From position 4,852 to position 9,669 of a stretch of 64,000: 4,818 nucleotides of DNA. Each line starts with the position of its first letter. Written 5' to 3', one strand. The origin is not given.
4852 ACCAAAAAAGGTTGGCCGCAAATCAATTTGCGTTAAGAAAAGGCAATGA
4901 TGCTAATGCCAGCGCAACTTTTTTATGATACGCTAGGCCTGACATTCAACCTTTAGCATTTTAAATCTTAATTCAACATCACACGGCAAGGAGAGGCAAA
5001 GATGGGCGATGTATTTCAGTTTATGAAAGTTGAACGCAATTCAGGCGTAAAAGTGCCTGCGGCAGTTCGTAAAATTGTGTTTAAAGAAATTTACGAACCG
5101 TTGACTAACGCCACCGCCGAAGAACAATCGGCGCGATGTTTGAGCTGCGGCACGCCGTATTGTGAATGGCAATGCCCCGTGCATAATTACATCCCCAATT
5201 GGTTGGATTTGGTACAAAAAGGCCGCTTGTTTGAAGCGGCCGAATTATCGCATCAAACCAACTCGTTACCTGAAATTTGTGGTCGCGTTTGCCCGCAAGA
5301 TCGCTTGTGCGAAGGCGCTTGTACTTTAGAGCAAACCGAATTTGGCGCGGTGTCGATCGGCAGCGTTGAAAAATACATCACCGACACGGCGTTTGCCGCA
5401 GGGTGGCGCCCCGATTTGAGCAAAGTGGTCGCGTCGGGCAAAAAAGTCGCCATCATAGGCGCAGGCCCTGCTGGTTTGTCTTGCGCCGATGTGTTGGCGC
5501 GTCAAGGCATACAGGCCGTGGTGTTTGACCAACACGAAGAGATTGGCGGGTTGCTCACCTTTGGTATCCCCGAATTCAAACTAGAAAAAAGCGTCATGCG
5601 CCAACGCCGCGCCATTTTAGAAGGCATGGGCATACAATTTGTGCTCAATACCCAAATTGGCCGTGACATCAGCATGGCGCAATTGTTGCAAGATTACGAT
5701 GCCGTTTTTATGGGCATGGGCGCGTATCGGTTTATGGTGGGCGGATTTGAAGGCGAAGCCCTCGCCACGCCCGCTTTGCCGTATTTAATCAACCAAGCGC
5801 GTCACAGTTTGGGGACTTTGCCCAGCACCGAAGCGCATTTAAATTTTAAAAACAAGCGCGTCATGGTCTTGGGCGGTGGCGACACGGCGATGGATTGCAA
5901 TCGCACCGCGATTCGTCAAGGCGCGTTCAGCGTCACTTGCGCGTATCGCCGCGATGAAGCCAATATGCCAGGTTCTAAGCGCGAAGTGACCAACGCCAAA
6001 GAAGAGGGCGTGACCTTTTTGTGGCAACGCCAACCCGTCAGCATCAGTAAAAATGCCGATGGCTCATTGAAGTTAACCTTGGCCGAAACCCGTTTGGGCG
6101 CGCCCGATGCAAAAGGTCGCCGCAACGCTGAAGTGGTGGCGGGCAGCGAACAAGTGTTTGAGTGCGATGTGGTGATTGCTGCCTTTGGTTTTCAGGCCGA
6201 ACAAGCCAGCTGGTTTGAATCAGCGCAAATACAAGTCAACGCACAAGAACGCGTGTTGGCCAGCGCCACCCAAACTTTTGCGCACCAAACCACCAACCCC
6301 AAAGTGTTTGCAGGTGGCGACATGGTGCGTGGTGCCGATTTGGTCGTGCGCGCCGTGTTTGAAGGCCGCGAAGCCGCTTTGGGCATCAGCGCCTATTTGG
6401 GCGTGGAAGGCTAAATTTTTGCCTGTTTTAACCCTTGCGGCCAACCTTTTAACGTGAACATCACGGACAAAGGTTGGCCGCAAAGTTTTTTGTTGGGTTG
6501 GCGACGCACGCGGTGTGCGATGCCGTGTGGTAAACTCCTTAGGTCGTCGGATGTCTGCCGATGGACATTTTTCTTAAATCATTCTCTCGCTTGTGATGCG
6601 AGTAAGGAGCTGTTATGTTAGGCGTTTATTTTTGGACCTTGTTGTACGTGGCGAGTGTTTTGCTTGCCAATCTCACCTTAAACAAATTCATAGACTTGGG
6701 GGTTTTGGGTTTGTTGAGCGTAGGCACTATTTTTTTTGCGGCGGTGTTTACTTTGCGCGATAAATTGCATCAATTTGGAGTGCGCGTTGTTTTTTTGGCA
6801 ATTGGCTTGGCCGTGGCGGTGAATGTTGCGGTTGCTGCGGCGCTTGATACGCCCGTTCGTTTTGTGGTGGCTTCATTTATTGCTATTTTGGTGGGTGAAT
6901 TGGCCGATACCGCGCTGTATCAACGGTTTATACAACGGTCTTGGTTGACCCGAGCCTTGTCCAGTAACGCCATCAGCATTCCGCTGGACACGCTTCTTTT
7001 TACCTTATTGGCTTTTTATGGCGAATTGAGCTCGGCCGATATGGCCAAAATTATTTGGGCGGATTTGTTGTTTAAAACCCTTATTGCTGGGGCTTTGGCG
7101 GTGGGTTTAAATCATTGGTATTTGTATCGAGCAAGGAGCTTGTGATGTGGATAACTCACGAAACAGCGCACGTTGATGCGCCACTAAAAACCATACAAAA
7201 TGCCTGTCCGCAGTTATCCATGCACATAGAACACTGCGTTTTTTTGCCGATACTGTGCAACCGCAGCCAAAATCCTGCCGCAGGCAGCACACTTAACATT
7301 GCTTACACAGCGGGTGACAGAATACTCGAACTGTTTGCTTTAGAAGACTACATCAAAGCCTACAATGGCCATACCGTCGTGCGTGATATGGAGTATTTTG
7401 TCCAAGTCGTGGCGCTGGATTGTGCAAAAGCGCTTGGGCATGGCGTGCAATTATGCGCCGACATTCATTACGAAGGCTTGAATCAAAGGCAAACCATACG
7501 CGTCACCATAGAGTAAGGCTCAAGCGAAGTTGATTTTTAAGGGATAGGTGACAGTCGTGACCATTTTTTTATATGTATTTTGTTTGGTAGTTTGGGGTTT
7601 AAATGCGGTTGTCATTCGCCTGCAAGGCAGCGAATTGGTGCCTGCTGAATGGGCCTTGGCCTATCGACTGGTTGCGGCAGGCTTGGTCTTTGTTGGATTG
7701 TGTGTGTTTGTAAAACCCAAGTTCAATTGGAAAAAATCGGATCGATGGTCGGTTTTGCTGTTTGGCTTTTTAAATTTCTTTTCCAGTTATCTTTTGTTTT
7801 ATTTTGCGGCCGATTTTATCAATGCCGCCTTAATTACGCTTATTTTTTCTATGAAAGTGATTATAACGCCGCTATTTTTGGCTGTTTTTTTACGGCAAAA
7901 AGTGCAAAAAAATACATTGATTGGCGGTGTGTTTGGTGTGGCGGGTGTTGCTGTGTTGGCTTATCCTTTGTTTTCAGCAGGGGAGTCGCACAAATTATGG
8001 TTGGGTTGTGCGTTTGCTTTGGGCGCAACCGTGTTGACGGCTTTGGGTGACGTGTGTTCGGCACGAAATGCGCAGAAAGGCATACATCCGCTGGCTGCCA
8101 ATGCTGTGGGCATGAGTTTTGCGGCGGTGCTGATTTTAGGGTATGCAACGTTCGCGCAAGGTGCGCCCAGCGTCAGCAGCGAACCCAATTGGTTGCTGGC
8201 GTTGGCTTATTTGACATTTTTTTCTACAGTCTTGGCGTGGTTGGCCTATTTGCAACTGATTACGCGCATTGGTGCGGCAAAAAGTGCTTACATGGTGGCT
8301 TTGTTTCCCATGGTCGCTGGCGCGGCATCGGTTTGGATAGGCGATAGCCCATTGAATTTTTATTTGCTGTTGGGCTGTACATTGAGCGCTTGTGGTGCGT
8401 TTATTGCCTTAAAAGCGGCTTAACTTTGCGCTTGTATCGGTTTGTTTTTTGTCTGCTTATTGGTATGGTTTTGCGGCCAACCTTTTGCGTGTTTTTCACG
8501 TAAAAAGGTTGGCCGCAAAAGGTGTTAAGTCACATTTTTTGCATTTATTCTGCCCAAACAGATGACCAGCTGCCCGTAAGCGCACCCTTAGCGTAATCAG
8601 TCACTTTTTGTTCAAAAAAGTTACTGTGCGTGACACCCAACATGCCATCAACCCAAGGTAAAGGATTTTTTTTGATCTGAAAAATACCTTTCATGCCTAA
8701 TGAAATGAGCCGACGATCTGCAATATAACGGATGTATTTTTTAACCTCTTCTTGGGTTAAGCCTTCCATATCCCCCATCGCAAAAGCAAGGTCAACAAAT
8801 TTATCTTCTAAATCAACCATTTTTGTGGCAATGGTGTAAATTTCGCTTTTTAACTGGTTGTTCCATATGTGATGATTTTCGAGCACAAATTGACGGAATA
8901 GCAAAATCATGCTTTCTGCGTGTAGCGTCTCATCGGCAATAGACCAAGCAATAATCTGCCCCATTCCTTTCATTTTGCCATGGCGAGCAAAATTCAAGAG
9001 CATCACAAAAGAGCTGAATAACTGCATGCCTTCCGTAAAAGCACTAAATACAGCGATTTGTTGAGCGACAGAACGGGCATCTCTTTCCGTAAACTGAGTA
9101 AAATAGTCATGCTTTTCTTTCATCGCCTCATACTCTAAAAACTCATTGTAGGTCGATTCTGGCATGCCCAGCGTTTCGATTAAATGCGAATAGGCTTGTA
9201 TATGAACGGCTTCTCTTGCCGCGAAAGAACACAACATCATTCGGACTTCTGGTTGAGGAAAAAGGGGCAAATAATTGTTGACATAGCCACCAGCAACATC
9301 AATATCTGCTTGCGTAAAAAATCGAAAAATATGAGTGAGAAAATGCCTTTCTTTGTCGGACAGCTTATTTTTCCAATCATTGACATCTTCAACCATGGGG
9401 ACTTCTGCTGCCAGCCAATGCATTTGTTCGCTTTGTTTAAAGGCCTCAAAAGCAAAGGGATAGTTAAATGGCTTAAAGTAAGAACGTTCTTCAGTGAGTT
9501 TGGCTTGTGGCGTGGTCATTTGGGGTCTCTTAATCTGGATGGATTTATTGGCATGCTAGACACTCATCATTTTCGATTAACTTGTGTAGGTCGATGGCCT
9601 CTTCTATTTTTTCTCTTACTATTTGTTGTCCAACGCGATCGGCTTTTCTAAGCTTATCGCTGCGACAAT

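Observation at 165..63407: Hyper-abundant 12-mer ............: candidate DNA uptake sequence unrelated to any DUS/USS I know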

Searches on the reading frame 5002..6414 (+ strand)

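Call 32: search_protein_families(library=pfam, proteins=[window:5002-6414:+], max_evalue=0.00001)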
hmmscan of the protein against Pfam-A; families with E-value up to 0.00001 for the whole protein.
window:5002-6414:+ (470 aa): 7 families
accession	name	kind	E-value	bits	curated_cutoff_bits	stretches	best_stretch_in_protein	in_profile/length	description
PF14691.11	Fer4_20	-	6.3e-39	132.7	25.8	1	26-134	4-112/113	Dihydroprymidine dehydrogenase domain II, 4Fe-4S cluster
PF07992.20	Pyr_redox_2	-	8.7e-26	91.4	26.1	1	147-455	1-291/291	Pyridine nucleotide-disulphide oxidoreductase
PF00070.33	Pyr_redox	-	5.9e-12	46.4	22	0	286-360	1-79/82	Pyridine nucleotide-disulphide oxidoreductase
PF13738.12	Pyr_redox_3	-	6e-09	36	30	0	151-178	2-30/305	Pyridine nucleotide-disulphide oxidoreductase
PF13450.12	NAD_binding_8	-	1.7e-08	35.1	21.9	1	151-185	1-35/68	NAD(P)-binding Rossmann-like domain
PF01494.25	FAD_binding_3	-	1.6e-07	31.3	22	1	148-180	3-35/349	FAD binding domain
PF01946.23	Thi4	-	1.8e-07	31.1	26.2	1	148-213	19-84/235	Thi4 family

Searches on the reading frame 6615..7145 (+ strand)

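Call 32: search_protein_families(library=pfam, proteins=[window:6615-7145:+], max_evalue=0.00001)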
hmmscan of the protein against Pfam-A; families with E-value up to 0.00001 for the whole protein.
window:6615-7145:+ (176 aa): 1 family
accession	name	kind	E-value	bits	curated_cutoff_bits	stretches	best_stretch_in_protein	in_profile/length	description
PF02592.20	Vut_1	-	1.1e-13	52.3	27.2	1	58-159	55-143/152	Putative vitamin uptake transporter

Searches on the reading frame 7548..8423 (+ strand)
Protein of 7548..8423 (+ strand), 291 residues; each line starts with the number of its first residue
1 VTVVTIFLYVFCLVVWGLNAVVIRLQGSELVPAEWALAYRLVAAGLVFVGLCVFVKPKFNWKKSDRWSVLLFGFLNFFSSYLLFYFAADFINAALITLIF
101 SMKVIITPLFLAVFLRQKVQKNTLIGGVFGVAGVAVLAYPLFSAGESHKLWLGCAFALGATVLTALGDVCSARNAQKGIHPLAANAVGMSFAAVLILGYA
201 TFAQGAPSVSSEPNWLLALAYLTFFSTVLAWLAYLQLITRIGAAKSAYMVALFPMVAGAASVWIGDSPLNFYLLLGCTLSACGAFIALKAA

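Call 32: search_protein_families(library=pfam, proteins=[window:7548-8423:+], max_evalue=0.00001)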
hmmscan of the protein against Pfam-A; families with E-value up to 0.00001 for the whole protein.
window:7548-8423:+ (291 aa): 1 family
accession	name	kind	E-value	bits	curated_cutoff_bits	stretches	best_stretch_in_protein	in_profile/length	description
PF00892.27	EamA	-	1.6e-32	113.1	28.2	2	6-138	4-134/135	EamA-like transporter family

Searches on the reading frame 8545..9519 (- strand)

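Call 32: search_protein_families(library=pfam, proteins=[window:8545-9519:-], max_evalue=0.00001)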
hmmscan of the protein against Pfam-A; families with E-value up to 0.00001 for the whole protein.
window:8545-9519:- (324 aa): 1 family
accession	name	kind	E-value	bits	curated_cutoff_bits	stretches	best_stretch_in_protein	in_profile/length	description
PF00268.27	Ribonuc_red_sm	-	3e-76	256.9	33.6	1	14-286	3-281/281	Ribonucleotide reductase, small chain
